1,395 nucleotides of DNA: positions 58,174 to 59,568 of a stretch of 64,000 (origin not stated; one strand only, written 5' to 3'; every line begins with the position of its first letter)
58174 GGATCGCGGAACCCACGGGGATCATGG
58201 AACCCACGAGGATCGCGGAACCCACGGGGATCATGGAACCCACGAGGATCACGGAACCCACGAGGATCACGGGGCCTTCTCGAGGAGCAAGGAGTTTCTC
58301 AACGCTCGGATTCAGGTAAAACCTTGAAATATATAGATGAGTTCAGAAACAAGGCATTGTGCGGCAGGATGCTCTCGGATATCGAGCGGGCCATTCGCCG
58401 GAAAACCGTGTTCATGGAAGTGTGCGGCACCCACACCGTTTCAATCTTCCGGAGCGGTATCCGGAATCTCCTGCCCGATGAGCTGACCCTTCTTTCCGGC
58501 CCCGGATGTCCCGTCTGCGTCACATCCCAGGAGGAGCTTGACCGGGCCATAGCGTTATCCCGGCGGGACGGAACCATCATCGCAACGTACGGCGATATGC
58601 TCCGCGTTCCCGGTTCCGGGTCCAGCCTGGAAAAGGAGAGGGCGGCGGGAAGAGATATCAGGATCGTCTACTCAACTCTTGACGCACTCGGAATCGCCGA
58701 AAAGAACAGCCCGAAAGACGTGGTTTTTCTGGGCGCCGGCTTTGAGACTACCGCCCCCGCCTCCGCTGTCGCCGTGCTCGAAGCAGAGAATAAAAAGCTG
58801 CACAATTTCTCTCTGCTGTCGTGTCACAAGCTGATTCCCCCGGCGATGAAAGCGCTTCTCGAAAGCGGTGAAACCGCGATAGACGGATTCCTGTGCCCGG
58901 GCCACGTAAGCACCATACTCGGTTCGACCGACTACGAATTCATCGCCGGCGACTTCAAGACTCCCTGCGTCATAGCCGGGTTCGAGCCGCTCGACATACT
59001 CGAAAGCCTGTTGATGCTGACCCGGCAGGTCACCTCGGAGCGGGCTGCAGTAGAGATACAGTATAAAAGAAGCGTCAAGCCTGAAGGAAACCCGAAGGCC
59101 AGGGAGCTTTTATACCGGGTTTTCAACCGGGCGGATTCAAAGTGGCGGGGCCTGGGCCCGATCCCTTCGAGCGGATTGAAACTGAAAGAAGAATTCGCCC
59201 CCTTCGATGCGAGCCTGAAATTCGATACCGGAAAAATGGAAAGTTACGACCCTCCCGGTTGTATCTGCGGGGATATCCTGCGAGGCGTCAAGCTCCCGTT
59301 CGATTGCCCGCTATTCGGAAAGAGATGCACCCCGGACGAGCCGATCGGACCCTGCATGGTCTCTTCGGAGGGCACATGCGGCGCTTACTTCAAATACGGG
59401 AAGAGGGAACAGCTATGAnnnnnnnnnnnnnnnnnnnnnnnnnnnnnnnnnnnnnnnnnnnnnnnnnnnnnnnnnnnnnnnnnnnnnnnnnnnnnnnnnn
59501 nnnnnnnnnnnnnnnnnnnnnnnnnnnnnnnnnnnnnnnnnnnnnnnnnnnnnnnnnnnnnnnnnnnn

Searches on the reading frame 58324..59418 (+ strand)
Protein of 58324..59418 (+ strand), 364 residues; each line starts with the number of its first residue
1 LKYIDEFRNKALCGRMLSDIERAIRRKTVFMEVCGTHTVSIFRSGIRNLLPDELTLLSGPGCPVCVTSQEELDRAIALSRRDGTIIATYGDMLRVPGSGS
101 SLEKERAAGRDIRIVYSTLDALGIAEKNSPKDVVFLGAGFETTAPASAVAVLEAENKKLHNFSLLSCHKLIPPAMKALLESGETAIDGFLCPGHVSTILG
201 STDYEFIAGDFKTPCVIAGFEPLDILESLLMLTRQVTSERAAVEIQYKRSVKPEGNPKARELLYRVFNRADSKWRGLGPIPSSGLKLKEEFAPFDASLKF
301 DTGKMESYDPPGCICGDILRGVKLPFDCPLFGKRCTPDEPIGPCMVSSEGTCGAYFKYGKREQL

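Call 6: find_encoding_contigs(protein=window:58324-59418:+, flank=6000, max_places=10)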
Protein window:58324-59418:+ (364 aa): 5 contigs read that carry it; 5 places shown.
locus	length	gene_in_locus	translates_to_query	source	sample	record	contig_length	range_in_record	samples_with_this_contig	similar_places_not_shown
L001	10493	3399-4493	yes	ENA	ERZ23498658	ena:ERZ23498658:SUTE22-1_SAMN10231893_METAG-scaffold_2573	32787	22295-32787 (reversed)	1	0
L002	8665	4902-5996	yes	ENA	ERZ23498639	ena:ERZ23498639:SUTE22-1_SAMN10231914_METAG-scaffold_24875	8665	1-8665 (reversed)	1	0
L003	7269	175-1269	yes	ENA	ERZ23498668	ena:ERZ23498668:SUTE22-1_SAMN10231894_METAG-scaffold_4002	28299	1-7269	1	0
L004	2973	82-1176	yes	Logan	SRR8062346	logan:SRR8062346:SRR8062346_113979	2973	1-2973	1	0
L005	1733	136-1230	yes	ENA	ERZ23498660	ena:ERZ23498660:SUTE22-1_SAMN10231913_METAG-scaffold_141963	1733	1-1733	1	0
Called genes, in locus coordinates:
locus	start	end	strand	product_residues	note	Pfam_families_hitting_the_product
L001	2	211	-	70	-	?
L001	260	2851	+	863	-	PF00708:Acylphosphatase, PF07503:zf-HYPF, PF01300:Sua5_yciO_yrdC, PF17788:HypF_C, PF22521:HypF_C_2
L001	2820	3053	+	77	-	PF01455:HupF_HypC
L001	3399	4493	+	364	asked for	PF01924:HypD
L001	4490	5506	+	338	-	PF00586:AIRS, PF02769:AIRS_C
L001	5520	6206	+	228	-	PF02492:cobW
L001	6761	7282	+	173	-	-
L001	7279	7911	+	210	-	PF01292:Ni_hydr_CYTB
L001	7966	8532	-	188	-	PF00684:DnaJ_CXXCXGXG (faint), PF14522:Cytochrome_C7 (faint), PF22113:Mtrc-MtrF_II-IV_dom (weak), PF13435:Cytochrome_C554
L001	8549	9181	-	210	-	-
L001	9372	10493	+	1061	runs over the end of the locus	PF11721:Malectin, PF08757:CotH, PF00932:LTD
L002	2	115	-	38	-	?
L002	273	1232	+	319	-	PF01565:FAD_binding_4, PF00294:PfkB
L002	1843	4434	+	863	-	PF00708:Acylphosphatase, PF07503:zf-HYPF, PF01300:Sua5_yciO_yrdC, PF17788:HypF_C, PF22521:HypF_C_2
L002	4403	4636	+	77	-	PF01455:HupF_HypC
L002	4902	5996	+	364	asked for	PF01924:HypD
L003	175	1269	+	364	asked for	PF01924:HypD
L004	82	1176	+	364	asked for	PF01924:HypD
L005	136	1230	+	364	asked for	PF01924:HypD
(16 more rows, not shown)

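Call 10: find_related_loci(query=window:58324-59418:+, collection=genome_contigs, flank=4000)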
Query window:58324-59418:+ (364 aa) in genome_contigs; peptide patterns used: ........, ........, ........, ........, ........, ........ (x = any residue, [..] = any of these).
600 stretches matched a pattern (row limit reached: there are more); 567 encode a relative of the query (tblastn E <= 1e-3); the best 80 are kept; 80 distinct loci.
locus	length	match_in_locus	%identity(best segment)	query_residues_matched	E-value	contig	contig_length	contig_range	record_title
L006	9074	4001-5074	67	1-358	3e-168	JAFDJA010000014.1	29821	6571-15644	MAG: Deltaproteobacteria bacterium isolate Meg22_24_Bin_118 Meg22_24_Bin_118_scaffold_735, whole genome shotgun sequence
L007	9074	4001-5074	60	1-358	1e-144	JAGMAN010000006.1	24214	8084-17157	MAG: bacterium isolate RS_15_20 ZL390.bin.20.fa_6, whole genome shotgun sequence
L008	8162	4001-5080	56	1-360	3e-141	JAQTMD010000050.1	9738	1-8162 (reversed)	MAG: Candidatus Omnitrophota bacterium isolate STA_32 NODE_14476_length_9738_cov_2.909791_Sandtown_A, whole genome shotg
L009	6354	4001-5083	57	1-361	9e-141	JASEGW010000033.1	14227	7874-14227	MAG: bacterium isolate Yes70-06 NODE_33_length_14227_cov_13.327336, whole genome shotgun sequence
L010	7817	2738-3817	57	1-360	3e-139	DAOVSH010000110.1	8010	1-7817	MAG TPA_asm: Candidatus Cloacimonadota bacterium isolate CSMAG_1622 CSMAG_1622_k141_2218099_length_8010_cov_26.0000, who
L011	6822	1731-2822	55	1-360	3e-137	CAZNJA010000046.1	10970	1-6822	MAG TPA_asm: uncultured bacterium isolate binchicken_co100_405 genome assembly, contig: NODE_9622_length_10970_cov_5.082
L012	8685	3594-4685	57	1-360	1e-136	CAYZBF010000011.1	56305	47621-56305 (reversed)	MAG TPA_asm: uncultured bacterium isolate binchicken_co100_433 genome assembly, contig: NODE_775_length_56305_cov_9.4932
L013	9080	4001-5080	57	1-360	1e-136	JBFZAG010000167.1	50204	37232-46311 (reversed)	MAG: Candidatus Omnitrophota bacterium isolate PPR_0461 k121_7491212, whole genome shotgun sequence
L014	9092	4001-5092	55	1-360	2e-135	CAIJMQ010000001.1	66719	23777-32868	uncultured bacterium isolate D14_bin-0225 genome assembly, contig: bin-0225:001/121, whole genome shotgun sequence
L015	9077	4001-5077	55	1-358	2e-134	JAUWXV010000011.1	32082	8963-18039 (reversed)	MAG: bacterium isolate CSMAG_2693 CSMAG_2693_k141_3113729_length_32082_cov_5.9966, whole genome shotgun sequence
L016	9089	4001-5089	55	1-362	4e-134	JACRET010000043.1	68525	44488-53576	MAG: Deltaproteobacteria bacterium isolate NC_groundwater_1706_Pr3_B-0.1um_52_15 SR-2_scaffold_141_1437529, whole genome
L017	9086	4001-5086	54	1-361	1e-133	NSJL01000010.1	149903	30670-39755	MAG: Nitrospira sp. isolate Ru_enrich_NS NODE_58_length_149903_cov_116.186, whole genome shotgun sequence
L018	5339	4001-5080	54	1-359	9e-134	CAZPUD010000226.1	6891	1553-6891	MAG TPA_asm: uncultured candidatus Brocadiaceae bacterium isolate SRP093185_co1_14 genome assembly, contig: NODE_8305_le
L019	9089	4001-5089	56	1-359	2e-132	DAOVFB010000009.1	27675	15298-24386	MAG TPA_asm: Candidatus Stahlbacteria bacterium isolate CSMAG_1098 CSMAG_1098_k141_278078_length_27675_cov_23.9942, whol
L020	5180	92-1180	55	1-362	5e-132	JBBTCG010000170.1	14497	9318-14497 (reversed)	MAG: Deltaproteobacteria bacterium isolate H52-bin143_1 H52_bin143_1_000000000170, whole genome shotgun sequence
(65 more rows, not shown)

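Call 16: find_homologous_proteins(query=window:58324-59418:+, max_evalue=1e-100)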
Query window:58324-59418:+ (364 aa): 7238 proteins with E <= 1e-100 among 8000 candidates; the best 120 are listed.
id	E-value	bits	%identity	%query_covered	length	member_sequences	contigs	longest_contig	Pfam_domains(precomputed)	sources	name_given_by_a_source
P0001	1.3e-244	829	100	100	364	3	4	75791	PF01924.22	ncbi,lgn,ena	-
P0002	1.4e-192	658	78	100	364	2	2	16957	PF01924.22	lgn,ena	-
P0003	5.4e-164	564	67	98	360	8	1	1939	PF01924.22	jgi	-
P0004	2.1e-161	555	67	99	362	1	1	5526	PF01924.22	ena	-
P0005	1.3e-156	540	65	99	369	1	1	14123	PF01924.22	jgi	jgi:hydrogenase expression/formation protein HypD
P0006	1.8e-147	509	61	98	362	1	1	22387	PF01924.22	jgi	jgi:hydrogenase expression/formation protein HypD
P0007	3.8e-146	505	61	99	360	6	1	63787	PF01924.22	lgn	-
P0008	1.3e-145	503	61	100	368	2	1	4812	PF01924.22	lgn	-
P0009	2.0e-145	503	60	98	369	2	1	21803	PF01924.22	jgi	-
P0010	3.3e-145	502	61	100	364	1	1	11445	PF01924.22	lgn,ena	-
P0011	4.7e-145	501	61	99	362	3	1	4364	PF01924.22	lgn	-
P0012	3.9e-144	498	60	99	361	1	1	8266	PF01924.22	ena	-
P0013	7.2e-144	498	58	100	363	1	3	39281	PF01924.22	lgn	-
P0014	7.4e-144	498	60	99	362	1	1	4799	PF01924.22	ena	-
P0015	2.0e-143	496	59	99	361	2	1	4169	PF01924.22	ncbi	-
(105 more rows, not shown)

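Call 17: find_encoding_contigs(protein=P0002, flank=5000, max_places=6)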
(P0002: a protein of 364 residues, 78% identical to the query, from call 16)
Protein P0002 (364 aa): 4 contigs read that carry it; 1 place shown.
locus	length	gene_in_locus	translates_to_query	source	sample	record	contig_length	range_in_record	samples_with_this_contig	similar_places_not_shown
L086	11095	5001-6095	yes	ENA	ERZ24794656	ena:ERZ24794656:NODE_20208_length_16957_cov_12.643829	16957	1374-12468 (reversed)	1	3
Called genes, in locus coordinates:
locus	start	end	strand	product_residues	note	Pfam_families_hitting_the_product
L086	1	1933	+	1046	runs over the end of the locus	PF00246:Peptidase_M14, PF24827:AstE_AspA_cat (weak), PF13620:CarboxypepD_reg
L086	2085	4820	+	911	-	PF00708:Acylphosphatase, PF07503:zf-HYPF, PF01300:Sua5_yciO_yrdC, PF17788:HypF_C, PF22521:HypF_C_2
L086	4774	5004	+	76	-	PF01455:HupF_HypC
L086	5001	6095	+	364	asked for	PF01924:HypD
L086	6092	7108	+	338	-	PF00586:AIRS, PF02769:AIRS_C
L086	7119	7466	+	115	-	PF01155:HypA, PF23458:DUF7130 (weak)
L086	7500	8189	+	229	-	PF02492:cobW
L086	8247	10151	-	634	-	PF14522:Cytochrome_C7 (faint), PF14537:Cytochrom_c3_2 (faint)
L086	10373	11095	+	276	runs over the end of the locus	PF14522:Cytochrome_C7 (faint), PF14537:Cytochrom_c3_2 (faint), PF09699:Paired_CXXCH_1 (faint), PF22113:Mtrc-MtrF_II-IV_dom (faint)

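Call 18: find_encoding_contigs(protein=P0004, flank=3000, max_places=4)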
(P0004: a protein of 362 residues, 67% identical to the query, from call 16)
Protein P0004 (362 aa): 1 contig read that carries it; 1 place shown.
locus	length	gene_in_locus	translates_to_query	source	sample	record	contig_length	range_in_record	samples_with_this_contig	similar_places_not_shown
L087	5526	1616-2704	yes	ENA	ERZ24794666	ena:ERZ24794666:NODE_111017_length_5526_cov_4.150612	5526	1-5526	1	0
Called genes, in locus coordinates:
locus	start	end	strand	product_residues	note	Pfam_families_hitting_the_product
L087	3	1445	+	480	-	?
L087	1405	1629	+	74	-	PF01455:HupF_HypC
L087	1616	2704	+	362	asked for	PF01924:HypD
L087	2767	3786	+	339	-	PF00586:AIRS, PF02769:AIRS_C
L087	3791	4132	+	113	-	PF01155:HypA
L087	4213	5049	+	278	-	PF02492:cobW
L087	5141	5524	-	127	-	?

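Call 19: find_encoding_contigs(protein=P0005, flank=3000, max_places=4)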
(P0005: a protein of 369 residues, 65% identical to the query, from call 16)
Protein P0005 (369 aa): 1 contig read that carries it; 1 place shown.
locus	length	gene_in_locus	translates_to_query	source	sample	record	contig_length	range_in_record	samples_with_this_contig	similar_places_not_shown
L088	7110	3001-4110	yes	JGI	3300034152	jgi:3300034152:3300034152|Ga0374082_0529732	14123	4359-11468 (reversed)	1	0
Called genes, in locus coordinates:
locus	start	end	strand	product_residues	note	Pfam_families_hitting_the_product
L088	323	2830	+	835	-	PF00708:Acylphosphatase, PF07503:zf-HYPF, PF01300:Sua5_yciO_yrdC, PF17788:HypF_C, PF22521:HypF_C_2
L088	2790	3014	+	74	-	PF01455:HupF_HypC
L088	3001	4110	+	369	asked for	PF01924:HypD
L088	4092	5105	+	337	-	PF00586:AIRS, PF02769:AIRS_C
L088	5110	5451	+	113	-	PF01155:HypA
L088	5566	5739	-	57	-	-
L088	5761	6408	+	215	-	PF02492:cobW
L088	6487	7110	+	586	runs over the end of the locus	PF00749:tRNA-synt_1c, PF03950:tRNA-synt_1c_C, PF20974:tRNA-synt_1c_C2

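Call 27: list_cluster_members(proteins=[P0001, P0002])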
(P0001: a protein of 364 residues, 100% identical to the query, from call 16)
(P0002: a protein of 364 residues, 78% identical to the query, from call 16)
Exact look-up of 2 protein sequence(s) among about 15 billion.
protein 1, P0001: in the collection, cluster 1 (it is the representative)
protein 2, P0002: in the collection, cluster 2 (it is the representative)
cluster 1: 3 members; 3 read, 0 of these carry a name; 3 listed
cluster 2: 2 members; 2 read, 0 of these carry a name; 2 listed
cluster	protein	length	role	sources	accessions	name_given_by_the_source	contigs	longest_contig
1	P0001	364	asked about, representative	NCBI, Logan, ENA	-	-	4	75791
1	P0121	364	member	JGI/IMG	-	-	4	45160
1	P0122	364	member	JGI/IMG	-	-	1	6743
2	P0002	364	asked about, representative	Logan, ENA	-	-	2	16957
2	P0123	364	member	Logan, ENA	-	-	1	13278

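Call 36: find_homologous_proteins(query=L086:7119-7463:+, max_evalue=1e-10)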
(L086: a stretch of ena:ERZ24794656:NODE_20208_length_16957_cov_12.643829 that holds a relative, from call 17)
Query L086:7119-7463:+ (115 aa): 256 proteins with E <= 1e-10 among 319 candidates; the best 120 are listed.
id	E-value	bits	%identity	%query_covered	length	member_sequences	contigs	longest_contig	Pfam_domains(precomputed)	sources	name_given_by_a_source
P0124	2.2e-66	239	100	100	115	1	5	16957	PF01155.26,PF23458.3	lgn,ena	-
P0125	8.1e-35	137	62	98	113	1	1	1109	PF01155.26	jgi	jgi:hydrogenase nickel incorporation protein HypA/HybF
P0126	1.9e-34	136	61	98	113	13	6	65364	PF01155.26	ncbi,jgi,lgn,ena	-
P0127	1.1e-33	134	59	98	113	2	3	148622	PF01155.26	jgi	-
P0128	2.4e-33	133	61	98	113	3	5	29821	PF01155.26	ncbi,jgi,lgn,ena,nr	ncbi:MAG: hydrogenase maturation nickel metallochaperone HypA [Deltaproteobacteria bacterium]|jgi:hy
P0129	5.3e-33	131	58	98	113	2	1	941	PF01155.26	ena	-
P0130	5.4e-33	131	59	98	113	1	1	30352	PF01155.26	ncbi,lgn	-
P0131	1.7e-32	130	60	98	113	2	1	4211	PF01155.26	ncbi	-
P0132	1.7e-32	130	58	98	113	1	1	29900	PF01155.26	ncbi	-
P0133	2.9e-32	129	59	98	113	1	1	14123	PF01155.26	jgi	jgi:hydrogenase nickel incorporation protein HypA/HybF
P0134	3.4e-32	129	58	98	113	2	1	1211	PF01155.26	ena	-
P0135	7.2e-32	128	58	98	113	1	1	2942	PF01155.26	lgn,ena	-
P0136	8.2e-32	128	59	98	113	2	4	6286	PF01155.26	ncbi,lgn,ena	-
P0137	1.0e-31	127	58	98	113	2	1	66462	PF01155.26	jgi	jgi:hydrogenase nickel incorporation protein HypA/HybF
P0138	1.0e-31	127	61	98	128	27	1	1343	PF01155.26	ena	-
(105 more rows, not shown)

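Call 38: find_encoding_contigs(protein=P0126, flank=5000, max_places=6)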
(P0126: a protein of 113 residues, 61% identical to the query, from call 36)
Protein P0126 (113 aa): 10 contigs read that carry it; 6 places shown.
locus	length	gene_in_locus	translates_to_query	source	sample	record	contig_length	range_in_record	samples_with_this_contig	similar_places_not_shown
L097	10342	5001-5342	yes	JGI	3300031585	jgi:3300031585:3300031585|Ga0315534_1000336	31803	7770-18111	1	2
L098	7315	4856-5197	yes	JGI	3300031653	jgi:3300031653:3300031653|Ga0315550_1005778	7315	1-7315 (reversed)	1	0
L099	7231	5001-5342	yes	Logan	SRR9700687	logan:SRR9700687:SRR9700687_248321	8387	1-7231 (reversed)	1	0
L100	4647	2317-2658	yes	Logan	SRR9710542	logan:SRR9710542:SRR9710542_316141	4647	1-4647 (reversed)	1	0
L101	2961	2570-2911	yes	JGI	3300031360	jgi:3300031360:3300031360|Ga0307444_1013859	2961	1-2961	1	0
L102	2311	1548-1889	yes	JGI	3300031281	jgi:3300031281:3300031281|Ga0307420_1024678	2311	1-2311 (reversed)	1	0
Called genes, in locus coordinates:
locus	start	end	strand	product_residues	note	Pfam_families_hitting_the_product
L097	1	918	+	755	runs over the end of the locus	PF00708:Acylphosphatase, PF07503:zf-HYPF, PF01300:Sua5_yciO_yrdC, PF17788:HypF_C, PF22521:HypF_C_2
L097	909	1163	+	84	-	PF01455:HupF_HypC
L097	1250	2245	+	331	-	PF01924:HypD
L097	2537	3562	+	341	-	PF00586:AIRS, PF02769:AIRS_C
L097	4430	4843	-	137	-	-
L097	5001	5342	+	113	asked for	PF01155:HypA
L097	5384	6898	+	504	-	PF01073:3Beta_HSD (weak), PF01370:Epimerase, PF05368:NmrA, PF16363:GDP_Man_Dehyd (faint), PF13460:NAD_binding_10, PF11066:DUF2867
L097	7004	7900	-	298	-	PF02492:cobW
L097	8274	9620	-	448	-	PF00512:HisKA (weak), PF02518:HATPase_c, PF13581:HATPase_c_2 (weak)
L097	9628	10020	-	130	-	PF00072:Response_reg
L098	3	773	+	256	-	PF22521:HypF_C_2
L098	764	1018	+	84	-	PF01455:HupF_HypC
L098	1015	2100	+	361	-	PF01924:HypD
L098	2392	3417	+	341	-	PF00586:AIRS, PF02769:AIRS_C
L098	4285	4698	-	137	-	-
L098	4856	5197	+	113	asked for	PF01155:HypA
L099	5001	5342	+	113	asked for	PF01155:HypA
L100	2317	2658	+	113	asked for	PF01155:HypA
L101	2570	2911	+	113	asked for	PF01155:HypA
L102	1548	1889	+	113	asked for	PF01155:HypA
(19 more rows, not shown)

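Call 39: find_encoding_contigs(protein=P0125, flank=3000, max_places=4)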
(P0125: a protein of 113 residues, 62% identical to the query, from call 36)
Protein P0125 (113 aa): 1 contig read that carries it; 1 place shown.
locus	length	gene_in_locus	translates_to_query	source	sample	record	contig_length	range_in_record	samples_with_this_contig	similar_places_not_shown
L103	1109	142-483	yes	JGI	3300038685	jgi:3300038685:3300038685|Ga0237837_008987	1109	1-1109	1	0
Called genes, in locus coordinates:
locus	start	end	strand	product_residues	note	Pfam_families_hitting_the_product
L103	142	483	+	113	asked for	PF01155:HypA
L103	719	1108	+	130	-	?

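Call 40: find_encoding_contigs(protein=P0136, flank=4000, max_places=5)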
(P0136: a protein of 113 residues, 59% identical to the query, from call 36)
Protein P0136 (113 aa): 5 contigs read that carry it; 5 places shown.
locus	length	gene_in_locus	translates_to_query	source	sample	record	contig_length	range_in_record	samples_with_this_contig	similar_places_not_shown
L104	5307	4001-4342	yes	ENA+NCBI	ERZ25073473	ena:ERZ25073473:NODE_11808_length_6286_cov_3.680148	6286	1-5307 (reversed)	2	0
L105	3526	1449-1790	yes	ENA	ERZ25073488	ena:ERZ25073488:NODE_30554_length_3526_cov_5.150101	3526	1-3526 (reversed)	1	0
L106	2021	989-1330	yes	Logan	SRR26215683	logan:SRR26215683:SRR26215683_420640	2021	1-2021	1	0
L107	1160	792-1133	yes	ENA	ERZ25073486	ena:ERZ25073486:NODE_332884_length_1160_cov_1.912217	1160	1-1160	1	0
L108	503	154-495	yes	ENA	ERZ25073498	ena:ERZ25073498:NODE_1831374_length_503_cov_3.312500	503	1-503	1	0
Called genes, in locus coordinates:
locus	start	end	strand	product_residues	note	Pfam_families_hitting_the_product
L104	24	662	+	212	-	PF06971:Put_DNA-bind_N, PF02629:CoA_binding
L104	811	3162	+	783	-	PF00708:Acylphosphatase, PF07503:zf-HYPF, PF01300:Sua5_yciO_yrdC, PF17788:HypF_C, PF00814:TsaD (faint), PF22521:HypF_C_2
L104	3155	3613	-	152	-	PF00571:CBS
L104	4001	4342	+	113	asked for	PF01155:HypA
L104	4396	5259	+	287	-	PF02492:cobW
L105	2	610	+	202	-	?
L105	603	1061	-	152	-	PF00571:CBS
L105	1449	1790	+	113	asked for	PF01155:HypA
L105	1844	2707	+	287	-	PF02492:cobW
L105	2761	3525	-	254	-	?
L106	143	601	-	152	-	PF00571:CBS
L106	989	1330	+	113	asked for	PF01155:HypA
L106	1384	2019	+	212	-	?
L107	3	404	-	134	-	?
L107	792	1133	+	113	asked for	PF01155:HypA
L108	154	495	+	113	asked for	PF01155:HypA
